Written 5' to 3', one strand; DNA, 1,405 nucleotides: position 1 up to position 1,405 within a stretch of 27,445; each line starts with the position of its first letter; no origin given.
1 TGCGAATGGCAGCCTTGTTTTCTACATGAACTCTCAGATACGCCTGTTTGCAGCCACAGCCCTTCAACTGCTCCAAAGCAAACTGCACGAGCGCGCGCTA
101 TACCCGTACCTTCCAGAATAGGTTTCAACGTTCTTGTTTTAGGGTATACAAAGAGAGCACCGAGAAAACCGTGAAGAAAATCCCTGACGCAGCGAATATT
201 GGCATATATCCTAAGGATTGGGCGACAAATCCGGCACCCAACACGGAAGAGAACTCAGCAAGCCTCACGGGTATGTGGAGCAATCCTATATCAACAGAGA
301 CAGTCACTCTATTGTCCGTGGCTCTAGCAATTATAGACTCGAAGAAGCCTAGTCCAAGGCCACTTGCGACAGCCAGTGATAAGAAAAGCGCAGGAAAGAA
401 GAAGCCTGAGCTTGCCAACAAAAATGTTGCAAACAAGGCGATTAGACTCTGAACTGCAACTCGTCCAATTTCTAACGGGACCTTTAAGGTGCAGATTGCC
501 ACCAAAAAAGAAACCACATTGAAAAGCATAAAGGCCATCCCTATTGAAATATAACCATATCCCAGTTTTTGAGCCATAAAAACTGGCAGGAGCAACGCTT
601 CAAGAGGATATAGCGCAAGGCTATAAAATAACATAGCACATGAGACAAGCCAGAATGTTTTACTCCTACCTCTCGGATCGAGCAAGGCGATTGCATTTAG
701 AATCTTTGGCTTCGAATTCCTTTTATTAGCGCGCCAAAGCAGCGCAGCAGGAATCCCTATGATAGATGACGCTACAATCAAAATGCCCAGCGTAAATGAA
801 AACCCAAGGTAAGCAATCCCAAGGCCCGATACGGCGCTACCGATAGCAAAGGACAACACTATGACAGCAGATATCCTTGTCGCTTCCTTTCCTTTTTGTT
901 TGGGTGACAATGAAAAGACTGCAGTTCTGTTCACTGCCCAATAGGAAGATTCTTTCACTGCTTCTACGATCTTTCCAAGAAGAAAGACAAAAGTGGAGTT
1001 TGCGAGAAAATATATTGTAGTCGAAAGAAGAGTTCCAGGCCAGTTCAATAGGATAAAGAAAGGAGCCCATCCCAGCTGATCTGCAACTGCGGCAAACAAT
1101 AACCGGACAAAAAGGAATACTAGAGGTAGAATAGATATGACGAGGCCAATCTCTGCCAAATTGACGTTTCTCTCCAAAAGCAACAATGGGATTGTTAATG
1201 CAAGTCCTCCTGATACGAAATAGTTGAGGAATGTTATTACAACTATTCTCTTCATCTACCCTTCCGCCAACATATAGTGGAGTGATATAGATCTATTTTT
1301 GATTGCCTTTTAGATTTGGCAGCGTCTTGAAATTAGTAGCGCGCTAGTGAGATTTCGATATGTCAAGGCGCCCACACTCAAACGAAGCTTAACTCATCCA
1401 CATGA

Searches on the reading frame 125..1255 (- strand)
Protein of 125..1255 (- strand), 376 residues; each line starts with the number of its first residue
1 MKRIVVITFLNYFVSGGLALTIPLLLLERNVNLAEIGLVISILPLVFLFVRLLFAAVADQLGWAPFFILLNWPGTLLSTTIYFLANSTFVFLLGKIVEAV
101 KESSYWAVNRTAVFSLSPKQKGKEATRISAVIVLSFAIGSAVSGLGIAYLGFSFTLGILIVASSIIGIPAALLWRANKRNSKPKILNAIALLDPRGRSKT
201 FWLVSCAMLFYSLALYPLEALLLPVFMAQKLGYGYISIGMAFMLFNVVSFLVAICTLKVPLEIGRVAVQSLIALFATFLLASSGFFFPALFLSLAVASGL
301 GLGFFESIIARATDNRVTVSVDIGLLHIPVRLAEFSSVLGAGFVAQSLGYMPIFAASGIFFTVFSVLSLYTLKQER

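Call 60: search_protein_families(library=pfam, proteins=[window:125-1255:-], max_evalue=0.0001)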
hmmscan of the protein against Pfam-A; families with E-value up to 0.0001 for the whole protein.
window:125-1255:- (376 aa): 1 family
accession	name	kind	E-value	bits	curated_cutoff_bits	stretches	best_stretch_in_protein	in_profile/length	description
PF07690.21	MFS_1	-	5.6e-16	58.8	33.4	1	5-314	2-320/347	Major Facilitator Superfamily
